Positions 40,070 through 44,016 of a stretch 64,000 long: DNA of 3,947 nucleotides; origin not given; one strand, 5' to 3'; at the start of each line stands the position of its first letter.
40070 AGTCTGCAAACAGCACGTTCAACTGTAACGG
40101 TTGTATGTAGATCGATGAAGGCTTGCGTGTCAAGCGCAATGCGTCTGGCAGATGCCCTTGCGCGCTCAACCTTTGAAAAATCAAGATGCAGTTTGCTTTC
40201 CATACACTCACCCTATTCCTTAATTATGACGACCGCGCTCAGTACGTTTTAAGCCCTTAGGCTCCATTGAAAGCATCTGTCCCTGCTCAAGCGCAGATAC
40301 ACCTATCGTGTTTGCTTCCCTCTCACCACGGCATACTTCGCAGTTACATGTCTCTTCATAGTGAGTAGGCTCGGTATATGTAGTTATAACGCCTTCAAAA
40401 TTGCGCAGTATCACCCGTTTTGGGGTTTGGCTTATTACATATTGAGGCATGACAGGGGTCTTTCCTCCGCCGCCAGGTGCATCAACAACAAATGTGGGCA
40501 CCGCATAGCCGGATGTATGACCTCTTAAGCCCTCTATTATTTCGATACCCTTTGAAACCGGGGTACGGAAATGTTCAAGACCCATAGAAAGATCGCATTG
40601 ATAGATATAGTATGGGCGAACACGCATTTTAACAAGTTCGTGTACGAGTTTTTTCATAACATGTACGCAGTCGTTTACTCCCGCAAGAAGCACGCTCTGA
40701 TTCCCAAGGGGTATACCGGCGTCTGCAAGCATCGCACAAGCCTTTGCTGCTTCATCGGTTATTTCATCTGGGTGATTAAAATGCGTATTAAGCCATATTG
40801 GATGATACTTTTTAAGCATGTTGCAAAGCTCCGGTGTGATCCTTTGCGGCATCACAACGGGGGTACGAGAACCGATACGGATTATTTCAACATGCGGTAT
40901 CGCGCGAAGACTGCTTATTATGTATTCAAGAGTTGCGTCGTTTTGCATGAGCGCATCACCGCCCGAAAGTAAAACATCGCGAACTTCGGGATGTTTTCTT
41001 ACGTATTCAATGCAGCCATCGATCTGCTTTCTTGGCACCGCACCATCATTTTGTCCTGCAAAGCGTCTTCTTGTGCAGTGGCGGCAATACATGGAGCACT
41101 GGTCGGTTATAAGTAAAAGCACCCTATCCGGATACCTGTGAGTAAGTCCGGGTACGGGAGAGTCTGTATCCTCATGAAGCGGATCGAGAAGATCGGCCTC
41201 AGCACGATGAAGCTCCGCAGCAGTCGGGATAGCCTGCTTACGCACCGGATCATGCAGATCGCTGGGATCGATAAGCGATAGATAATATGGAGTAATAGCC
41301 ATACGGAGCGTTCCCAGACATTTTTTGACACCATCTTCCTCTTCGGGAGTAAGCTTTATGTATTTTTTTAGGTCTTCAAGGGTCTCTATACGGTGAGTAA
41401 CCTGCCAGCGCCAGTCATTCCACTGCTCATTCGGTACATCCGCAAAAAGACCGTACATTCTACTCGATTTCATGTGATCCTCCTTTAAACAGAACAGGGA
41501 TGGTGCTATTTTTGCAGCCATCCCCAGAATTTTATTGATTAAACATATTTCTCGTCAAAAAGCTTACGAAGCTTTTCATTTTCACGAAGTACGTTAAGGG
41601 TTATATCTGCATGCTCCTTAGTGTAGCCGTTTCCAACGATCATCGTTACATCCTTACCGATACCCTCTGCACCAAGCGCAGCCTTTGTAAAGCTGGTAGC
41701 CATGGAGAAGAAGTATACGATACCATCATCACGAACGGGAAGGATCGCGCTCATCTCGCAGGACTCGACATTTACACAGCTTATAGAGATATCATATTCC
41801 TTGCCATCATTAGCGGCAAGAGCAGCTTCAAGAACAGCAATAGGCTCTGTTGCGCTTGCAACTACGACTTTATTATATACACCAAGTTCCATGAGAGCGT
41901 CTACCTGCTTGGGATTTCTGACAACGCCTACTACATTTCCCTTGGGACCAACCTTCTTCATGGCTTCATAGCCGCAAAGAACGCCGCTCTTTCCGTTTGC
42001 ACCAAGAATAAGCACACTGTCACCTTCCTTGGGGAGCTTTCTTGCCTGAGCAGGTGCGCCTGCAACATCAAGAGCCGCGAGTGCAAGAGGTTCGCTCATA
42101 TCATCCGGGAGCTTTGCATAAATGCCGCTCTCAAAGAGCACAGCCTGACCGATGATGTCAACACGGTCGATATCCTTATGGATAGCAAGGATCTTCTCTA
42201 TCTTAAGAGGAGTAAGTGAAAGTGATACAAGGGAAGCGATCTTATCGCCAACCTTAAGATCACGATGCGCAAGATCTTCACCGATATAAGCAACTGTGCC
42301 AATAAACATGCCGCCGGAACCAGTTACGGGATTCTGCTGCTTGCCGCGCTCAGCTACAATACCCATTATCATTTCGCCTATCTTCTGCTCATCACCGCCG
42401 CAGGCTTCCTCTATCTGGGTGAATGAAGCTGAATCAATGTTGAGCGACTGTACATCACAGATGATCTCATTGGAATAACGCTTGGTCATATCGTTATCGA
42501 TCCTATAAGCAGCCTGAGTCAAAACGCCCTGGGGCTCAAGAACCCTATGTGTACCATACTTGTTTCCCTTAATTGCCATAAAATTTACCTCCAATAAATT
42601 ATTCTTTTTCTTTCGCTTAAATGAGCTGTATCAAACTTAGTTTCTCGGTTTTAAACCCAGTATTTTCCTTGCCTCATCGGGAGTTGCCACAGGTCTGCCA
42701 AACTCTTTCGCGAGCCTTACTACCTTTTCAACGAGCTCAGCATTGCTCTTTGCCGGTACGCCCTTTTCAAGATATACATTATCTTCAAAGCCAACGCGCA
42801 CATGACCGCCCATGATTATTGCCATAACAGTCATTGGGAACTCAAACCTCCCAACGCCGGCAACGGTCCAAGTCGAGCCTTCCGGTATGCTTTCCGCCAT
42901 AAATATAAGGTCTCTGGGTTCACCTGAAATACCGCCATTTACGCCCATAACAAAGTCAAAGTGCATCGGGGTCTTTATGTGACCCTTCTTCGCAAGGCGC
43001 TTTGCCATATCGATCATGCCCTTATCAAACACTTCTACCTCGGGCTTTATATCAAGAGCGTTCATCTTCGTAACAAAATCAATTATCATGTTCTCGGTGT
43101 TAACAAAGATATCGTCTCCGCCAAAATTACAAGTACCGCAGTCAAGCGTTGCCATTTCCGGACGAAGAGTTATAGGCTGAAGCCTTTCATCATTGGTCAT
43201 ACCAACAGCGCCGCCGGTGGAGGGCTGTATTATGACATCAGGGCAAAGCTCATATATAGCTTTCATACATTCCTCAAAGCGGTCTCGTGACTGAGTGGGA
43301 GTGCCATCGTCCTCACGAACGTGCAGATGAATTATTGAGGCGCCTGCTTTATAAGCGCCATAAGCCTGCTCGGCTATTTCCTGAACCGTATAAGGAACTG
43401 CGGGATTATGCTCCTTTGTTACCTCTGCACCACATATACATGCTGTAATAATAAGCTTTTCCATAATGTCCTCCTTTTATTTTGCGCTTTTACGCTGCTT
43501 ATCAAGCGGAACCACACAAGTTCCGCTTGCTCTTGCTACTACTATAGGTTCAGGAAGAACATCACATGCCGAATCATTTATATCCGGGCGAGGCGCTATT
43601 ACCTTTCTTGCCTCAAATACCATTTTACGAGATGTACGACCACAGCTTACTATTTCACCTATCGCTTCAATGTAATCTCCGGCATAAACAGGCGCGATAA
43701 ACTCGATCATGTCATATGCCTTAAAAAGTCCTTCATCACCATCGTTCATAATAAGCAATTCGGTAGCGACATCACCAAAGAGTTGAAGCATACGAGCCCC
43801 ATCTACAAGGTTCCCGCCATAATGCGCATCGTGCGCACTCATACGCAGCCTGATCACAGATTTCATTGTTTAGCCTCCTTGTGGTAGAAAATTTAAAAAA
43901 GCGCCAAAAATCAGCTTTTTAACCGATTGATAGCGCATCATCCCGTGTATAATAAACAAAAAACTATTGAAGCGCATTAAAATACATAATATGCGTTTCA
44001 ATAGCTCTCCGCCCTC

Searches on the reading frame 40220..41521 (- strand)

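Call 5: search_protein_families(library=ncbifam, proteins=[window:40220-41521:-])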
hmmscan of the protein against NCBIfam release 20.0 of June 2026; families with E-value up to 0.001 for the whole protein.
window:40220-41521:- (433 aa): 7 families
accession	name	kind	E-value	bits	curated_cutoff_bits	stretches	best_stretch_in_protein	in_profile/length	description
TIGR03820.1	lys_2_3_AblA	equivalog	3.2e-189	629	525.4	1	31-429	4-416/417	lysine 2,3-aminomutase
TIGR04368.1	Glu_2_3_NH3_mut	equivalog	6.3e-149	495.9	650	1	28-383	49-403/404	glutamate 2,3-aminomutase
TIGR04468.1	arg_2_3_am_muta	equivalog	6.2e-128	426.7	600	1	33-377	1-346/351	arginine 2,3-aminomutase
TIGR00238.1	TIGR00238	subfamily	1.6e-121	405.3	199.2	1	26-350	6-331/331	KamA family radical SAM protein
TIGR03822.1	AblA_like_2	hypoth_equivalog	7.3e-94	314.4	396.25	1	47-362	3-320/321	lysine-2,3-aminomutase-like protein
TIGR03821.1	EFP_modif_epmB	equivalog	9.5e-75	251.5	369.3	1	37-357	1-321/321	EF-P beta-lysylation protein EpmB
TIGR02666.1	moaA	equivalog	0.00044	19.3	284.05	1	134-216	12-94/336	GTP 3',8-cyclase MoaA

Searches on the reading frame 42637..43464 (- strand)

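Call 5: search_protein_families(library=ncbifam, proteins=[window:42637-43464:-])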
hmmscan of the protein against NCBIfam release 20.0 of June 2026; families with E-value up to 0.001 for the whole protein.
window:42637-43464:- (275 aa): 4 families
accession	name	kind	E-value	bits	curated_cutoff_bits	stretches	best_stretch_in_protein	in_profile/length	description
NF052387.1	Lys_ferment_KCE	equivalog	4.2e-139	462.4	382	1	3-271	1-267/267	3-keto-5-aminohexanoate cleavage enzyme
NF052389.1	Lys_KAL_CLE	exception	2e-93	313.6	725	1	3-274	170-439/440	bifunctional 3-aminobutyryl-CoA ammonia lyase/3-keto-5-aminohexanoate cleavage enzyme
NF053568.1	3OXCoAcCUPNH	equivalog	4.3e-78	262.3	350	1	3-272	3-273/274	3-oxoadipate:acetyl-CoA acetyltransferase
NF053538.1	DixhxACActTsKce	equivalog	1.9e-67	227.5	430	2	117-272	144-303/310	3,5-dioxohexanoate:acetyl-CoA acetone transferase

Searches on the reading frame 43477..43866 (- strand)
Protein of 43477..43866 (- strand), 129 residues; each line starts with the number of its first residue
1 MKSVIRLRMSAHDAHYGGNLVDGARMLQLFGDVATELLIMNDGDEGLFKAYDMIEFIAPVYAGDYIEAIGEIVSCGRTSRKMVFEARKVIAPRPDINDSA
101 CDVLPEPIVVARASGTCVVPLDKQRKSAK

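Call 5: search_protein_families(library=ncbifam, proteins=[window:43477-43866:-])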
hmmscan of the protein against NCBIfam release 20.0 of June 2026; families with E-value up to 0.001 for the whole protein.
window:43477-43866:- (129 aa): 2 families
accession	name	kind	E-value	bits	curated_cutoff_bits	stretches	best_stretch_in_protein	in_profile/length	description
NF052388.1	Lys_ferment_KAL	equivalog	3.2e-58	195.3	160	1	1-120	1-120/120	3-aminobutyryl-CoA ammonia lyase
NF052389.1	Lys_KAL_CLE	exception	2e-56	191.6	725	1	3-126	5-130/440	bifunctional 3-aminobutyryl-CoA ammonia lyase/3-keto-5-aminohexanoate cleavage enzyme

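Call 27: find_homologous_proteins(query=window:43477-43866:-, max_evalue=1e-10)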
Query window:43477-43866:- (129 aa): 8000 proteins with E <= 1e-10 among 8000 candidates; the best 120 are listed.
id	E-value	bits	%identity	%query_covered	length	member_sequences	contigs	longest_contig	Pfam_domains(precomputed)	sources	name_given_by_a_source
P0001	9.4e-76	270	96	100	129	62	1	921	-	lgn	-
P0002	7.4e-72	257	91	99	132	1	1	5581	-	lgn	-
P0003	8.3e-72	257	91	99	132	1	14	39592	-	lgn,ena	-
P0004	2.6e-71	255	90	99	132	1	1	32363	-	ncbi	-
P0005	3.0e-71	255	90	99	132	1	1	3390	-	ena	-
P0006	4.2e-71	255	90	99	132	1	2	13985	-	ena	-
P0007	5.4e-71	254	92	98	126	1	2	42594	PF03061.29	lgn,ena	-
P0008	1.9e-70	253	91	98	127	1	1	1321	PF03061.29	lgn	-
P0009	2.7e-70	252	92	98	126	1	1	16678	PF03061.29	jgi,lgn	-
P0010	3.8e-70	252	90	98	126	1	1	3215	PF03061.29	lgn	-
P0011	7.6e-70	251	90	98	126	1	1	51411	-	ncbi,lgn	-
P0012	1.0e-69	250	91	98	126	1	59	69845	PF03061.29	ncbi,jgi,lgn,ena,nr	ncbi:MAG TPA: hotdog domain-containing protein [Eubacteriales bacterium]|jgi:3-aminobutyryl-CoA ammo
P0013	1.4e-69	250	90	98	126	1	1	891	-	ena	-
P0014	1.5e-69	250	91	98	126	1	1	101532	-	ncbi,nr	ncbi:MAG: 3-aminobutyryl-CoA ammonia lyase [Clostridia bacterium]|nr:3-aminobutyryl-CoA ammonia lyas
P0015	1.6e-69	250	90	98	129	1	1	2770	-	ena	-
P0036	3.1e-68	245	90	98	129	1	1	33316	-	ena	-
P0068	1.1e-67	244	89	98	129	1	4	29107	PF03061.29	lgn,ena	-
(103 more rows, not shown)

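Call 29: find_related_loci(query=A1, collection=genome_contigs, flank=5000)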
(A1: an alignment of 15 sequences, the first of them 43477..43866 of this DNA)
Query A1 (129 aa) in genome_contigs; peptide patterns used: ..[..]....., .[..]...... (x = any residue, [..] = any of these).
600 stretches matched a pattern (row limit reached: there are more); 591 encode a relative of the query (tblastn E <= 1e-3); the best 80 are kept; 80 distinct loci.
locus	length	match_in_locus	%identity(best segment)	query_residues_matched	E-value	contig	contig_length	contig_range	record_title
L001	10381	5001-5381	91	1-127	7e-76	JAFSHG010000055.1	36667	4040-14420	MAG: Clostridia bacterium isolate RGIG3141 Goat_Rectum.Co__c1114569, whole genome shotgun sequence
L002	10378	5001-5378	90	1-126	2e-75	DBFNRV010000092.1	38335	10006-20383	MAG TPA_asm: Christensenellales bacterium isolate MAG1283 contig92, whole genome shotgun sequence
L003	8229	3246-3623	90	1-126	9e-75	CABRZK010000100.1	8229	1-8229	MAG TPA_asm: uncultured Eubacterium sp. isolate MGYG-HGUT-02070 genome assembly, contig: GUT_GENOME125804_100, whole gen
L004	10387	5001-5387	88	1-129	2e-73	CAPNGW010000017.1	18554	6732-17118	MAG TPA_asm: uncultured Lachnospiraceae bacterium isolate MGBC102304 genome assembly, contig: MGBC102304.17, whole genom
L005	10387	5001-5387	85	1-129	7e-73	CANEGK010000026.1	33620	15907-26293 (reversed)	MAG TPA_asm: uncultured Clostridium sp. isolate SRR18439536_bin.36_metawrap_v1.3_MAG genome assembly, contig: NODE.848_l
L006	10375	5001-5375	87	1-125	3e-73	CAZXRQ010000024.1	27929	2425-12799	MAG TPA_asm: uncultured Oscillospiraceae bacterium isolate SRP263991_co7_192 genome assembly, contig: NODE_2360_length_2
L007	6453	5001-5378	86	1-126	1e-72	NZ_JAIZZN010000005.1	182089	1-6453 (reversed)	Clostridium sp. CS001 contig00005, whole genome shotgun sequence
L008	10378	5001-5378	86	1-126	3e-72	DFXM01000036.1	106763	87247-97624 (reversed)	MAG TPA_asm: Clostridium sp. UBA4108 UBA4108_contig_229, whole genome shotgun sequence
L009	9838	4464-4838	87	2-126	2e-72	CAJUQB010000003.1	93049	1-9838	MAG TPA_asm: uncultured Lachnospiraceae bacterium isolate MGBC162980 genome assembly, contig: MGBC162980.3, whole genome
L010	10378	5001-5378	86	1-126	6e-72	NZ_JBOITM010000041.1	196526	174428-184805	MAG: Clostridium sp. isolate Enrichment3 NODE_19_length_196526_cov_13.306972, whole genome shotgun sequence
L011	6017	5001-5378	88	1-126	5e-72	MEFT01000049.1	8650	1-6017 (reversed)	MAG: Clostridium sp. SCN 57-10 ABT01_C0049, whole genome shotgun sequence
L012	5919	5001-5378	86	1-126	1e-71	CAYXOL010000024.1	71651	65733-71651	MAG TPA_asm: uncultured Clostridium sp. isolate binchicken_co135_7 genome assembly, contig: NODE_863_length_71651_cov_9.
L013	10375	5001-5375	86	1-125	3e-71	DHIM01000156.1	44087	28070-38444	MAG TPA_asm: Clostridium sp. UBA4746 UBA4746_contig_2792, whole genome shotgun sequence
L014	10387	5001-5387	81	1-129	3e-71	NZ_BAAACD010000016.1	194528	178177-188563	Clostridium cadaveris strain JCM 1392 sequence16, whole genome shotgun sequence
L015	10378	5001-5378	87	1-126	2e-71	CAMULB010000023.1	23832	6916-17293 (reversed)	MAG TPA_asm: uncultured Lachnospiraceae bacterium isolate SRR14038236_bin.95_metawrap_v1.3_MAG genome assembly, contig:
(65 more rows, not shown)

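Call 37: find_related_loci(query=window:43477-43866:-, collection=metagenome_contigs, flank=2500)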
Query window:43477-43866:- (129 aa) in metagenome_contigs; peptide patterns used: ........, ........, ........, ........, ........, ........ (x = any residue, [..] = any of these).
600 stretches matched a pattern (row limit reached: there are more); 577 encode a relative of the query (tblastn E <= 1e-3); the best 80 are kept; 80 distinct loci.
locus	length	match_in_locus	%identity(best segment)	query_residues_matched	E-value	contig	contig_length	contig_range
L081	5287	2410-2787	91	1-126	6e-76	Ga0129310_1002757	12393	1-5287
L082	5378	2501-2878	91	1-126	8e-76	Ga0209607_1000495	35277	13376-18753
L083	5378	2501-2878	90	1-126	6e-75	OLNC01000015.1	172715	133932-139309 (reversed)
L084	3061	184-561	90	1-126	5e-75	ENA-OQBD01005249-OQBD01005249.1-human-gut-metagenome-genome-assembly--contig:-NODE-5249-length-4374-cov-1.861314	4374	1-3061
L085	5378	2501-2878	90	1-126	6e-75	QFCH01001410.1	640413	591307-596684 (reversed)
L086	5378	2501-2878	89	1-126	3e-74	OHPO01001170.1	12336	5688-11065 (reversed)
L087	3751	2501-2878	89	1-126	3e-74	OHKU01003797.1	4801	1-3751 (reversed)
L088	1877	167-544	89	1-126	6e-77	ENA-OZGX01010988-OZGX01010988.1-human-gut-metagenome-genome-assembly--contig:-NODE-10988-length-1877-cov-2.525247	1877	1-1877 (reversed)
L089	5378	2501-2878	88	1-126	4e-73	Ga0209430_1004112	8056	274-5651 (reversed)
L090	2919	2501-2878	87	1-126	3e-73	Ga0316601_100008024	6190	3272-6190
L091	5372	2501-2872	90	3-126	5e-73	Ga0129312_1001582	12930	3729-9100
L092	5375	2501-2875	86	1-125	9e-73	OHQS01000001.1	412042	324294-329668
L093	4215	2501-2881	85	1-127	1e-72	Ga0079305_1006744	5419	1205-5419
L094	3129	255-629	87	2-126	1e-72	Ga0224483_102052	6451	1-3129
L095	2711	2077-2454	89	1-126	3e-73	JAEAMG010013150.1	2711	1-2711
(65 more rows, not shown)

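Call 43: find_encoding_contigs(protein=P0001, flank=3000, max_places=10)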
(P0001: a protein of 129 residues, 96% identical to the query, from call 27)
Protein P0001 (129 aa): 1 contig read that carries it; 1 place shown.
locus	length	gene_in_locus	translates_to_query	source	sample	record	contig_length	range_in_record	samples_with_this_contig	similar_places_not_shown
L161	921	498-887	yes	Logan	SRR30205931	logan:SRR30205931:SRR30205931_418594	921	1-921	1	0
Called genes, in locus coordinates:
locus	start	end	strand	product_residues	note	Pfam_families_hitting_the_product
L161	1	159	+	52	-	?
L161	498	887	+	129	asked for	-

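Call 44: find_encoding_contigs(protein=window:43477-43866:-, flank=3000, max_places=10)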
Protein window:43477-43866:- (129 aa): 21 contigs read that carry it; 9 places shown.
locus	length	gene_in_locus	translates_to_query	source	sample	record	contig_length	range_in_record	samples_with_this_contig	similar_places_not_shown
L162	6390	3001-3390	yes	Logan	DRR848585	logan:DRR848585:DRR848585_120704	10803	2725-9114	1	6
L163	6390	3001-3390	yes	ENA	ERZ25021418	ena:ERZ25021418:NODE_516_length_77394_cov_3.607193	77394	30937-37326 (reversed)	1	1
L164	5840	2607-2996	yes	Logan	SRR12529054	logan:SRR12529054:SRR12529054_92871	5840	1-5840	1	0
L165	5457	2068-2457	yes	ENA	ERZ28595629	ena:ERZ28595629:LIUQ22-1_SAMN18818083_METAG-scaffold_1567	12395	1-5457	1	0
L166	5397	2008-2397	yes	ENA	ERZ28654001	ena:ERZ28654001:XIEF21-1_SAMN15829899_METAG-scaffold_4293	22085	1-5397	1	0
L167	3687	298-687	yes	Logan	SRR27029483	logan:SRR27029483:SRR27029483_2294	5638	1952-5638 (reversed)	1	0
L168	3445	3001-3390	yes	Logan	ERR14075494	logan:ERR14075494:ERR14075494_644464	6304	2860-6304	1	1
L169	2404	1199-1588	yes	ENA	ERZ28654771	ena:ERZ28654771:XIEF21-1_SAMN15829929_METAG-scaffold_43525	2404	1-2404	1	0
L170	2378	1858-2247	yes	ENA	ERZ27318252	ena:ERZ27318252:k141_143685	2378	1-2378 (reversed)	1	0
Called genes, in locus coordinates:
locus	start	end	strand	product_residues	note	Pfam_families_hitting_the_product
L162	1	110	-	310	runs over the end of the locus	PF07454:SpoIIP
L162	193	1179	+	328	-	-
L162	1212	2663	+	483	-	PF00488:MutS_V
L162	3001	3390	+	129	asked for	-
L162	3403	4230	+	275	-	PF05853:BKACE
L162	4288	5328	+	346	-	PF26370:KDD_N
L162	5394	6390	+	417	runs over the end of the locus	PF04055:Radical_SAM, PF12544:LAM_C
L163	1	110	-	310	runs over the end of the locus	PF07454:SpoIIP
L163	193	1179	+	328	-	-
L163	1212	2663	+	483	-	PF00488:MutS_V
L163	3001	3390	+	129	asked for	-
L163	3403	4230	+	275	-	PF05853:BKACE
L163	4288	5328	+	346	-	PF26370:KDD_N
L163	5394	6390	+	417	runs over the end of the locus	PF04055:Radical_SAM, PF12544:LAM_C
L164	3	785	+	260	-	?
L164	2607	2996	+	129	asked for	-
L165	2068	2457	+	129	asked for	-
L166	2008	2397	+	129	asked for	-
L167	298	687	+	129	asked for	-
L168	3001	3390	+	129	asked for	-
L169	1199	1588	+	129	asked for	-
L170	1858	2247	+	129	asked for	-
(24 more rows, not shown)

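Call 60: find_encoding_contigs(protein=P0036, flank=1500, max_places=3)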
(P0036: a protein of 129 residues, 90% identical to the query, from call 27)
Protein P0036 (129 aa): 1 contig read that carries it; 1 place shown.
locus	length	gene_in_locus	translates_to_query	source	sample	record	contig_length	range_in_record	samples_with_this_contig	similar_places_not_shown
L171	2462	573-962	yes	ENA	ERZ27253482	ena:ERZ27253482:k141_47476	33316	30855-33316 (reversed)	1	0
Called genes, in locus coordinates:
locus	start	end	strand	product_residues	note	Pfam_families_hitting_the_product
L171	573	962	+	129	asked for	-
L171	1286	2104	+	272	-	PF05853:BKACE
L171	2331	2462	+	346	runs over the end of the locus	PF26370:KDD_N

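Call 61: find_encoding_contigs(protein=P0015, flank=1500, max_places=3)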
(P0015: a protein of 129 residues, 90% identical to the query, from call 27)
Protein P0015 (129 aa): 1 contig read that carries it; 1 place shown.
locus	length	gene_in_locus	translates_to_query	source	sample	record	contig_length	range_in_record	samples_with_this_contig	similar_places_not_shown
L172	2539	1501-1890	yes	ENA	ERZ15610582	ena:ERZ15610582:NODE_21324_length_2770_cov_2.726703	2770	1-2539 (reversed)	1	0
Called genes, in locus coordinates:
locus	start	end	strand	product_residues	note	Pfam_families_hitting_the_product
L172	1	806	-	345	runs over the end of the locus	?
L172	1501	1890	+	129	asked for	-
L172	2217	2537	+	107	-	?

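Call 62: find_encoding_contigs(protein=P0068, flank=1500, max_places=3)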
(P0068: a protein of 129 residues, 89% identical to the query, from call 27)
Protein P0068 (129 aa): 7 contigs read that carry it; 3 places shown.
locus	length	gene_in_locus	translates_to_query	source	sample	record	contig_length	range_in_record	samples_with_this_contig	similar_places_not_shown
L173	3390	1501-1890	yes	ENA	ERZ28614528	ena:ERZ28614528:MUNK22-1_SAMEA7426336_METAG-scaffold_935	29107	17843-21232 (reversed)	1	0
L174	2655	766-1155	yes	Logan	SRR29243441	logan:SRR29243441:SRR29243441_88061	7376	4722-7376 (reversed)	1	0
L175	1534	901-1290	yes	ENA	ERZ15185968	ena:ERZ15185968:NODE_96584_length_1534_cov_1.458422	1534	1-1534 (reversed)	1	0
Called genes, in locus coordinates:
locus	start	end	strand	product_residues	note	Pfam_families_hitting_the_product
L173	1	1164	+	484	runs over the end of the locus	PF00488:MutS_V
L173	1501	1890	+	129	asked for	PF03061:4HBT (weak)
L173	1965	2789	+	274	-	PF05853:BKACE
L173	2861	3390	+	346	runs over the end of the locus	PF26370:KDD_N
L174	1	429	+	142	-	?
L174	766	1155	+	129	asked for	PF03061:4HBT (weak)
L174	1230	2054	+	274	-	PF05853:BKACE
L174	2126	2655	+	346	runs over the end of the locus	PF26370:KDD_N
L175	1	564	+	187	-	?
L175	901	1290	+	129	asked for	PF03061:4HBT (weak)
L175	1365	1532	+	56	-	?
